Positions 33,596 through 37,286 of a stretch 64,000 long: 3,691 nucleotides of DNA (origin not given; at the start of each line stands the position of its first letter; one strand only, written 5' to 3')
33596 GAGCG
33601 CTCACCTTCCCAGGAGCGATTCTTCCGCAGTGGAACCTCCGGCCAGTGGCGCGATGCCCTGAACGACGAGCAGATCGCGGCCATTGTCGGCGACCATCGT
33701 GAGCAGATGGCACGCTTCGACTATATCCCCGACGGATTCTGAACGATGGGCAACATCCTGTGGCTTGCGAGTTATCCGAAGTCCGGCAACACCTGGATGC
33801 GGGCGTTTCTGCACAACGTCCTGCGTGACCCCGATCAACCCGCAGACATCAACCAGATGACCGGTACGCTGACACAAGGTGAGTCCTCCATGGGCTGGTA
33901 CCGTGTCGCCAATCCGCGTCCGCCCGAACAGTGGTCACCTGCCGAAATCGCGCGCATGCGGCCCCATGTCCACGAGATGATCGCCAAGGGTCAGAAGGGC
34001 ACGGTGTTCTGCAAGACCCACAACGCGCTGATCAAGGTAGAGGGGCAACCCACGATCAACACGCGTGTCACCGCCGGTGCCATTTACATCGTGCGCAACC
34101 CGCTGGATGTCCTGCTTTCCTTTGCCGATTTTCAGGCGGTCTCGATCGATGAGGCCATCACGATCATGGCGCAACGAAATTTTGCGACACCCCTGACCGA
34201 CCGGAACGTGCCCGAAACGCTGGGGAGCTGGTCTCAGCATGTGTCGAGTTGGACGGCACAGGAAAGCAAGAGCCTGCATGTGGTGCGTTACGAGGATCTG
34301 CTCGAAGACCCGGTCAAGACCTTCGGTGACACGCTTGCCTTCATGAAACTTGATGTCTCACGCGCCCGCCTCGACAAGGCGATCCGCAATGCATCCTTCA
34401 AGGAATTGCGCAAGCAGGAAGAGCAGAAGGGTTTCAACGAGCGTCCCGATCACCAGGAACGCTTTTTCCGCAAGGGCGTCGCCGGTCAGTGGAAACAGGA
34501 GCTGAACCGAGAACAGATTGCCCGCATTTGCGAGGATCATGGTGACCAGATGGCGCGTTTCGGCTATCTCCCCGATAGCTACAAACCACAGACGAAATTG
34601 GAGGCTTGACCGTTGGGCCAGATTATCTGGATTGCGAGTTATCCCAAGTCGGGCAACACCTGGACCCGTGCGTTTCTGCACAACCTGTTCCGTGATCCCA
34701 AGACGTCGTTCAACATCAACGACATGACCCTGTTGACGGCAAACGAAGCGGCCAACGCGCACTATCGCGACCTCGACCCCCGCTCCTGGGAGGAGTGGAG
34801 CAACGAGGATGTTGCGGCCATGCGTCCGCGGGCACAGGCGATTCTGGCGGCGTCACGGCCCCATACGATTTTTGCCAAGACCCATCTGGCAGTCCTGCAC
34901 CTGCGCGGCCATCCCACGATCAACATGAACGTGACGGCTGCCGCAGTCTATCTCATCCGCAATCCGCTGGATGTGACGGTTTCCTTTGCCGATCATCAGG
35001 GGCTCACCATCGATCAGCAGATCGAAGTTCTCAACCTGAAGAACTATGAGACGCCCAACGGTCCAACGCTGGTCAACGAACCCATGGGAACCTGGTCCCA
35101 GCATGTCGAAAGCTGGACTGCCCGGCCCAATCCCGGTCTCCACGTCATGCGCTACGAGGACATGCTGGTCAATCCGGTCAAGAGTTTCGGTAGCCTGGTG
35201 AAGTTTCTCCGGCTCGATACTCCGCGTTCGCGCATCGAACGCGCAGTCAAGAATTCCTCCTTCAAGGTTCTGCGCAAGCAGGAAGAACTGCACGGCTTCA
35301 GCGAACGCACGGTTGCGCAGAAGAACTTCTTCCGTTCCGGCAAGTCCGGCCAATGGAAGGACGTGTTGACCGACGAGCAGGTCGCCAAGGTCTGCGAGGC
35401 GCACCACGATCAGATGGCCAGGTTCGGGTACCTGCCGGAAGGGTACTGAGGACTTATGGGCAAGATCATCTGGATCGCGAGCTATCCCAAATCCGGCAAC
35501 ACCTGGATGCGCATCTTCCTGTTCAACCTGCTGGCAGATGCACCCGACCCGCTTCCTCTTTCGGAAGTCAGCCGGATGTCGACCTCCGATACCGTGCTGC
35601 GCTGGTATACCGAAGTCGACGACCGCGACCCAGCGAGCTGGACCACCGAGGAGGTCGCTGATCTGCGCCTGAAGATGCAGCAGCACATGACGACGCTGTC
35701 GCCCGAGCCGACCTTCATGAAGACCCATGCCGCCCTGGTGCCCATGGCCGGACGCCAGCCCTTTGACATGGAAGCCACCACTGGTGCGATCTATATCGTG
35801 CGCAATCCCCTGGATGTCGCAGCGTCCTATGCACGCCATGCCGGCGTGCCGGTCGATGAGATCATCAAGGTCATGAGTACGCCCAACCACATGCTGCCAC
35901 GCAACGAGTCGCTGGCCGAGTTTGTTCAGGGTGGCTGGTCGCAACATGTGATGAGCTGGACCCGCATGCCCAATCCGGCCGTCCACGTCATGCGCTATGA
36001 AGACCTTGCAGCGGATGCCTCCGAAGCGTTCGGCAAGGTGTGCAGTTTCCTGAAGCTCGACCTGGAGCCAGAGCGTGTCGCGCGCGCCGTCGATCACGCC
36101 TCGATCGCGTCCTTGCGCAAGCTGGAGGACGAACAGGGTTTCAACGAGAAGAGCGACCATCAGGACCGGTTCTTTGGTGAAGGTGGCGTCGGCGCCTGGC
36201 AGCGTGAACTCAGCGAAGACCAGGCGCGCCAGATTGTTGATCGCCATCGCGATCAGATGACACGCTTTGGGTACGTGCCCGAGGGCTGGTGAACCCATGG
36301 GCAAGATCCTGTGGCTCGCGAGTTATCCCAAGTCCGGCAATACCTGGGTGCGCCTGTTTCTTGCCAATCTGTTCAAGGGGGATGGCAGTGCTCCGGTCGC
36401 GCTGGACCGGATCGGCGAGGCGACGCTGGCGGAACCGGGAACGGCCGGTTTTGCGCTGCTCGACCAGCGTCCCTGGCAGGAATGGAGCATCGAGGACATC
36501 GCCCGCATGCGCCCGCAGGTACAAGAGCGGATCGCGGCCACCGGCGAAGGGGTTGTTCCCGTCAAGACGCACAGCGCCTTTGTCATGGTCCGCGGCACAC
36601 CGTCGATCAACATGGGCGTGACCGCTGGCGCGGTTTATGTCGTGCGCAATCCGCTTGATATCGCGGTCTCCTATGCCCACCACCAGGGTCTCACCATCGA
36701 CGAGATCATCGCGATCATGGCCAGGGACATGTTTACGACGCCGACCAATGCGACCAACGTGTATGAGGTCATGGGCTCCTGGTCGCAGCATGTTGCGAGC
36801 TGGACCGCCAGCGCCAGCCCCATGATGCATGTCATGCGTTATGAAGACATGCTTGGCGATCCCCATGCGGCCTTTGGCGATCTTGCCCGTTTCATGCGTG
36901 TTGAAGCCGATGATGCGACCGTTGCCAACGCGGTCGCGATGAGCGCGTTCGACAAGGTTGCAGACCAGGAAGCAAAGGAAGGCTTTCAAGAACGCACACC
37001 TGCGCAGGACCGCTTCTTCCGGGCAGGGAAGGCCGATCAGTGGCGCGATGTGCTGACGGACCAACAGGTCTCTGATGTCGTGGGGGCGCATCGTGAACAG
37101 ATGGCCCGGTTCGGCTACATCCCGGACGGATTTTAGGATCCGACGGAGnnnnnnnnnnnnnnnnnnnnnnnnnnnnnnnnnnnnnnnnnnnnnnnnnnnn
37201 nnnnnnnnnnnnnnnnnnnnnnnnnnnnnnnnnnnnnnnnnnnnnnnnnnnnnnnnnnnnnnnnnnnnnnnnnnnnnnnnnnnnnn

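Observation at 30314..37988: Nine tandem, co-directional paralogous SULT-like PAPS sulfotransferases form a compact array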

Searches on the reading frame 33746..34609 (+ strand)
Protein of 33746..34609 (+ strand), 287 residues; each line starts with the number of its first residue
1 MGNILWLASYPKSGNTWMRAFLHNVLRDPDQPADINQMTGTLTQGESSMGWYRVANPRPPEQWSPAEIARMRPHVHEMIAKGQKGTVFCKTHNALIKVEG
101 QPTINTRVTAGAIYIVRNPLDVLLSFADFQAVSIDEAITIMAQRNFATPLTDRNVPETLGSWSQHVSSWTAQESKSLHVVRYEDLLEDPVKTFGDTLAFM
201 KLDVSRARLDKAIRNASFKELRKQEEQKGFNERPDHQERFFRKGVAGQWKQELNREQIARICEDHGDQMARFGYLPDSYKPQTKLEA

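Call 3: search_protein_families(library=pfam, proteins=[window:33746-34609:+], max_evalue=0.01)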
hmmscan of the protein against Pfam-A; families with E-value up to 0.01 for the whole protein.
window:33746-34609:+ (287 aa): 2 families
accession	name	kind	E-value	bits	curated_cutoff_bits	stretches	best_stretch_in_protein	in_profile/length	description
PF00685.33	Sulfotransfer_1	-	1.1e-30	107.3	22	1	5-273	4-255/255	Sulfotransferase domain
PF13469.12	Sulfotransfer_3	-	1e-05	26.3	27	1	111-204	126-214/216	Sulfotransferase family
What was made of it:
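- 33746..34609 (+): S5 sulfotransferase (the copy that was modelled). PF00685 at E 1e-30 (call 3).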

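Call 4: search_protein_families(library=ncbifam, proteins=[window:33746-34609:+], max_evalue=0.01)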
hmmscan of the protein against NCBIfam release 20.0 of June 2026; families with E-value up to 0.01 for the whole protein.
window:33746-34609:+ (287 aa): 0 families

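Call 31: predict_structure(alignment_id=A2)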
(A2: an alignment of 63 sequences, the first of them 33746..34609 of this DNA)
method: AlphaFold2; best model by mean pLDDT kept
length: 287 residues; sequences in the alignment: 63
mean_pLDDT: 93.9   pTM: 0.91
mean pLDDT of the five models: 93.9, 93.4, 93.0, 92.9, 92.8
residues with pLDDT >= 90: 255; 70-90: 24; 50-70: 5; < 50: 3
segments of 3 or more residues with pLDDT < 50: 285-287
pLDDT, mean of each block of 10 residues (from residue 1): 93 95 96 88 91 96 96 97 92 97 97 98 95 98 96 95 98 93 97 98 97 96 95 90 90 96 97 90 53
secondary structure, 60 per line:
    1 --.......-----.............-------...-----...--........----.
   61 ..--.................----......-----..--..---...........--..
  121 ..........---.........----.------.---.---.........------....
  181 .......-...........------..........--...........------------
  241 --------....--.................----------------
elements in order: E3-9 H15-27 E43-45 H49-55 H65-81 E86-91 E109-116 H119-130 H134-142 H162-170 E177-181 H182-187 H189-199 H206-215 H218-228 H249-252 H255-271
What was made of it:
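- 33746..34609 (+): The AF2 model has pLDDT 93.9 (call 31).
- On Pfam Sulfotransfer_1 (PF00685) / SULT-fold PAPS sulfotransferases: The S5 model has pLDDT 93.9 and pTM 0.91 (call 31).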

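Call 36: fold_search(model_id=the predicted structure, library=pdb)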
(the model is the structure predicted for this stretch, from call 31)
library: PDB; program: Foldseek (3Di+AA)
matches with E <= 10: 1021; with E <= 0.001: 110
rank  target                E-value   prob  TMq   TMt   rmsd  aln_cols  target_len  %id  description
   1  3mgb_B                7.3e-14  1.00  0.65  0.70   5.4       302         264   24  Teg 12 Ternary Structure Complexed with PAP and the Teicoplanin Aglycone (released 2010-06-09)
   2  3mgb_A                8.7e-14  1.00  0.65  0.65   5.7       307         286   23  Teg 12 Ternary Structure Complexed with PAP and the Teicoplanin Aglycone (released 2010-06-09)
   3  4ifb_A                1.3e-12  1.00  0.62  0.64   6.0       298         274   21  Crystal structure of SULT 2A1 LLGG mutant with PAPS (released 2013-02-06)
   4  7eov                  1.5e-12  1.00  0.62  0.64   7.1       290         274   18  Crystal structure of mouse cytosolic sulfotransferase mSULT2A8 in complex with PAP and cholic acid (released 2021-05-05)
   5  4ifb_B                1.8e-12  1.00  0.62  0.65   6.2       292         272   22  Crystal structure of SULT 2A1 LLGG mutant with PAPS (released 2013-02-06)
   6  3f3y_A                2.0e-12  1.00  0.64  0.65   5.5       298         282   20  Crystal structure of human cytosolic sulfotransferase SULT2A1 in complex with PAP and lithocholic acid (released 2009-09-15)
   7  1efh_A                2.5e-12  1.00  0.65  0.66   5.6       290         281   21  CRYSTAL STRUCTURE OF THE HUMAN HYDROXYSTEROID SULFOTRANSFERASE IN THE PRESENCE OF PAP (released 2000-09-06)
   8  22ga_B                3.6e-12  1.00  0.59  0.52  10.6       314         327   20  Crystal structure of sorghum sulfotransferase LGS1 reveals sulfation-assisted BC-ring formation in strigolactone biosy (released 2026-02-04)
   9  22ga_A                4.5e-12  1.00  0.61  0.54   9.4       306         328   20  Crystal structure of sorghum sulfotransferase LGS1 reveals sulfation-assisted BC-ring formation in strigolactone biosy (released 2026-02-04)
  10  1hy3_B                5.3e-12  1.00  0.65  0.65   4.7       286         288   22  CRYSTAL STRUCTURE OF HUMAN ESTROGEN SULFOTRANSFERASE V269E MUTANT IN THE PRESENCE OF PAPS (released 2002-06-19)
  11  1g3m_B                6.7e-12  1.00  0.61  0.62   5.5       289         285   22  CRYSTAL STRUCTURE OF HUMAN ESTROGEN SULFOTRANSFERASE IN COMPLEX WITH IN-ACTIVE COFACTOR PAP AND 3,5,3',5'-TETRACHLORO- (released 2003-07-22)
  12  1efh_B                7.1e-12  1.00  0.61  0.62   5.6       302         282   20  CRYSTAL STRUCTURE OF THE HUMAN HYDROXYSTEROID SULFOTRANSFERASE IN THE PRESENCE OF PAP (released 2000-09-06)
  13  4jvl_A                7.1e-12  1.00  0.61  0.60   5.4       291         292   21  Crystal structure of human estrogen sulfotransferase (SULT1E1) in complex with inactive cofactor PAP and estradiol (E2 (released 2013-09-04)
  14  4eec_A                8.5e-12  1.00  0.61  0.68   5.8       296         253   19  Crystal Structure of the glycopeptide antibiotic sulfotransferase StaL complexed with A3P and desulfo-A47934. (released 2012-07-04)
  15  2zyt                  9.0e-12  1.00  0.66  0.65   4.6       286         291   21  Crystal structure of mouse cytosolic sulfotransferase mSULT1D1 complex with PAPS (released 2009-04-21)
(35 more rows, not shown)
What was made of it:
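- On Pfam Sulfotransfer_1 (PF00685) / SULT-fold PAPS sulfotransferases: 110 PDB chains match at E<=1e-3, and the 50 best listed are all sulfotransferases (call 36).
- On Glycopeptide sulfotransferases (StaL/Teg): Identity is 19-24% (call 36).
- The AF2 model has pLDDT 93.9 and its top Foldseek hits are Teg12, SULT2A1, SULT1E1 and StaL (calls 31, 36).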

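Call 78: search_protein_representatives(protein=window:33746-34609:+)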
Query: 287 residues. Proteins with E-value up to 0.001 (for the whole library): 8380; up to 1e-10: 3476; up to 1e-30: 1319. The best 150 are listed.
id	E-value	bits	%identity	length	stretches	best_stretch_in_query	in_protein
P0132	2.3e-91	322.4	53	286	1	1-280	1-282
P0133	8.1e-80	284.5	49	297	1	1-280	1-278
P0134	3.8e-78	279.0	47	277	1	1-276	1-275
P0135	1.2e-77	277.4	63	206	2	1-138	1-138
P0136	2.0e-77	276.7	49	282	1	1-280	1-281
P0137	2.2e-76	273.3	47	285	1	1-280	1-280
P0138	2.6e-76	273.0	47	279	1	1-278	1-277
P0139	1.7e-75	270.3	47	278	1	2-279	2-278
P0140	3.6e-75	269.3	49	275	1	1-276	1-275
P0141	3.3e-74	266.1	47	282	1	1-278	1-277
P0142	5.6e-74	265.4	48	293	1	1-281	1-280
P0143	1.2e-73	264.2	47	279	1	2-279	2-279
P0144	3.2e-72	259.6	46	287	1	1-278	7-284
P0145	1.7e-71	257.3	43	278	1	1-278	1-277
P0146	1.0e-70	254.6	48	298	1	3-276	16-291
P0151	4.6e-68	245.9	46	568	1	3-275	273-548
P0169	3.1e-63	230.1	43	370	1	2-276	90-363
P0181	8.6e-61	222.1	45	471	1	3-278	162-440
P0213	1.7e-56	208.0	40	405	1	2-276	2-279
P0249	2.5e-53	197.6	40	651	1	2-278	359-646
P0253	3.7e-53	197.0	42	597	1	1-281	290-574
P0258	6.1e-53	196.3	37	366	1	4-277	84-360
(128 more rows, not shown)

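Call 79: search_protein_families(library=pfam, proteins=[P0151, P0249, P0253, P0181, P0213, P0169, P0258], max_evalue=0.0001)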
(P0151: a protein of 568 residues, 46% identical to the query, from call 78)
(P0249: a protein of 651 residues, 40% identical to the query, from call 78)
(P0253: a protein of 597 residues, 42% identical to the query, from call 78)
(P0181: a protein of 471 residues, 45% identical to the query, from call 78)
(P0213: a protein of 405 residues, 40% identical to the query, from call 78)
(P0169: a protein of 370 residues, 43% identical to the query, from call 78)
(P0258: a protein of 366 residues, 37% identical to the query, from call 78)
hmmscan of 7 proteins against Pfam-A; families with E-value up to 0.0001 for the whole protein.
P0151 (568 aa): 2 families
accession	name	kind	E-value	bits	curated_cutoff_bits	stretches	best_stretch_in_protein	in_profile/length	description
PF19541.4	DUF6065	-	1.1e-88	297.1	26.6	1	3-239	1-234/236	Family of unknown function (DUF6065)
PF00685.33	Sulfotransfer_1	-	5.4e-30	105.1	22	1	275-545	4-254/255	Sulfotransferase domain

P0249 (651 aa): 3 families
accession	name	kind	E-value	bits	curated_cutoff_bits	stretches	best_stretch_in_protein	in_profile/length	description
PF00685.33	Sulfotransfer_1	-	2.3e-23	83.4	22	1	362-640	4-254/255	Sulfotransferase domain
PF13469.12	Sulfotransfer_3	-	9.9e-07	29.7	27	1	366-571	6-213/216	Sulfotransferase family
PF07475.17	Hpr_kinase_C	-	1.7e-05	24.8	33.3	1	120-166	8-54/171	HPr Serine kinase C-terminal domain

P0253 (597 aa): 1 family
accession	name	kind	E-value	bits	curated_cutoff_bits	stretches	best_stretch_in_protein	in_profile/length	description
PF00685.33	Sulfotransfer_1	-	7.7e-24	84.9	22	1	294-554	4-243/255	Sulfotransferase domain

P0181 (471 aa): 2 families
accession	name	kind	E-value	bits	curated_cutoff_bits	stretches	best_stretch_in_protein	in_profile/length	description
PF19541.4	DUF6065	-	9.6e-43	146.8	26.6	1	2-119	118-236/236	Family of unknown function (DUF6065)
PF00685.33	Sulfotransfer_1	-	1.3e-29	103.8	22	1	164-434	4-254/255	Sulfotransferase domain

P0213 (405 aa): 2 families
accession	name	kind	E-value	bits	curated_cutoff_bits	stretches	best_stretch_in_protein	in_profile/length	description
PF00685.33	Sulfotransfer_1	-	4.8e-21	75.7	22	1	5-275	4-254/255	Sulfotransferase domain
PF05402.18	PqqD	-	2.8e-16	60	23.4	1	332-398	1-67/67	Coenzyme PQQ synthesis protein D (PqqD)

P0169 (370 aa): 1 family
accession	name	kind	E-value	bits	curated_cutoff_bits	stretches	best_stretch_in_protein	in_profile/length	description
PF00685.33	Sulfotransfer_1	-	7.1e-22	78.5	22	1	93-348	4-243/255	Sulfotransferase domain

P0258 (366 aa): 1 family
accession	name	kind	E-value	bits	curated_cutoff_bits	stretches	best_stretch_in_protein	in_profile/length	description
PF00685.33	Sulfotransfer_1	-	1.1e-31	110.6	22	1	85-354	4-253/255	Sulfotransferase domain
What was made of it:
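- Closest known: Putative sulfotransferases of lasso-peptide gene clusters. Same: Fusions to PqqD and to an HPr-kinase-like domain exist in the family (call 79).
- Family members are fused to a PqqD peptide-recognition domain and to an HPr-kinase-like domain (call 79).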

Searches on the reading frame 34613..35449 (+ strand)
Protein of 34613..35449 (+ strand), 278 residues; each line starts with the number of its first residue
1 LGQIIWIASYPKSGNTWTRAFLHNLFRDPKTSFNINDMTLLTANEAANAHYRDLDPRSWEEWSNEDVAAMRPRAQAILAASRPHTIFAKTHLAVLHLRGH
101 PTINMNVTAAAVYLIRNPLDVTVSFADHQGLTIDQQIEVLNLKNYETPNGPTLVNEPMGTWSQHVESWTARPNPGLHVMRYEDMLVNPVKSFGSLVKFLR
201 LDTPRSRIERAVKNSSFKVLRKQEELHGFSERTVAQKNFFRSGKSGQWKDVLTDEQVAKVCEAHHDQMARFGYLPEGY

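Call 3: search_protein_families(library=pfam, proteins=[window:34613-35449:+], max_evalue=0.01)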
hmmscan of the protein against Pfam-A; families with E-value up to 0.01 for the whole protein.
window:34613-35449:+ (278 aa): 2 families
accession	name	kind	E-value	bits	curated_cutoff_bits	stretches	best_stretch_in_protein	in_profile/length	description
PF00685.33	Sulfotransfer_1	-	5.7e-31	108.3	22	1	5-272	4-255/255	Sulfotransferase domain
PF13469.12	Sulfotransfer_3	-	0.00097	19.9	27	0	6-203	3-214/216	Sulfotransferase family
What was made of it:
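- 34613..35449 (+): S6 sulfotransferase (TTG start). PF00685 at E 6e-31 (call 3).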

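Call 4: search_protein_families(library=ncbifam, proteins=[window:34613-35449:+], max_evalue=0.01)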
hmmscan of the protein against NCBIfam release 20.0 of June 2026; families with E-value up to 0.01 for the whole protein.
window:34613-35449:+ (278 aa): 0 families

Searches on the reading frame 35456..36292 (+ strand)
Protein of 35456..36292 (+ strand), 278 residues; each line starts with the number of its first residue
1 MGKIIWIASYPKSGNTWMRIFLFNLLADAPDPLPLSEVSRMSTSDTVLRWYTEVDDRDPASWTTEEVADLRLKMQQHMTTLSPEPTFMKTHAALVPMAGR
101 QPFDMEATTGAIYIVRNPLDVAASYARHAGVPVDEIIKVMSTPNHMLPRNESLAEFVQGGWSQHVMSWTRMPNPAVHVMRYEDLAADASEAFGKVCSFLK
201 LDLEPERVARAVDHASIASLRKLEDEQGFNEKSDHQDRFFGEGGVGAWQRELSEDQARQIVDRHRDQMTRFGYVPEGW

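Call 3: search_protein_families(library=pfam, proteins=[window:35456-36292:+], max_evalue=0.01)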
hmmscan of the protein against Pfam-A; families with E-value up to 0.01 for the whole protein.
window:35456-36292:+ (278 aa): 2 families
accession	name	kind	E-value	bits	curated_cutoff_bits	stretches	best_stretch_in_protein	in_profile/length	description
PF00685.33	Sulfotransfer_1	-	6.2e-30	104.9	22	1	5-272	4-255/255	Sulfotransferase domain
PF13469.12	Sulfotransfer_3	-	6.8e-07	30.2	27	1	112-204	128-215/216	Sulfotransferase family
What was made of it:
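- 35456..36292 (+): S7 sulfotransferase. This group has FFGEG in place of FFRxG. PF00685 at E 6e-30 (call 3).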

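Call 4: search_protein_families(library=ncbifam, proteins=[window:35456-36292:+], max_evalue=0.01)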
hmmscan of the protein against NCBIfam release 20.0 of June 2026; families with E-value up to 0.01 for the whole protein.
window:35456-36292:+ (278 aa): 0 families

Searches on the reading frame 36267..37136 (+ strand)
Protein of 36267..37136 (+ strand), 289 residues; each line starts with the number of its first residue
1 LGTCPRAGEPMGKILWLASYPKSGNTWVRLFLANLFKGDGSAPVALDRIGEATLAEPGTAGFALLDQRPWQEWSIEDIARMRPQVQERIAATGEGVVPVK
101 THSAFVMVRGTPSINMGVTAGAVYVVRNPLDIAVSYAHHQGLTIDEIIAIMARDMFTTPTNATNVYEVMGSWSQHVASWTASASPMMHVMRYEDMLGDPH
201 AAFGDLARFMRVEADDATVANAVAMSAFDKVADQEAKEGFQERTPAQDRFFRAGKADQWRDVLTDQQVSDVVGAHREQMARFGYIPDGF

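Call 3: search_protein_families(library=pfam, proteins=[window:36267-37136:+], max_evalue=0.01)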
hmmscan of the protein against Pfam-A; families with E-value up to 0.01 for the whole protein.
window:36267-37136:+ (289 aa): 1 family
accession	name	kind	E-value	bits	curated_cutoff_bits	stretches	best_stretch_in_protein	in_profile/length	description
PF00685.33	Sulfotransfer_1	-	3.8e-25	89.2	22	1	15-283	4-255/255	Sulfotransferase domain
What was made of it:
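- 36297..37136 (+): S8 sulfotransferase (the mechanical ORF starts at the TTG at 36267). PF00685 at E 4e-25 (call 3).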

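Call 4: search_protein_families(library=ncbifam, proteins=[window:36267-37136:+], max_evalue=0.01)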
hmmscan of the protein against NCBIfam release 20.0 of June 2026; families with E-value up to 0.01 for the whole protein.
window:36267-37136:+ (289 aa): 0 families
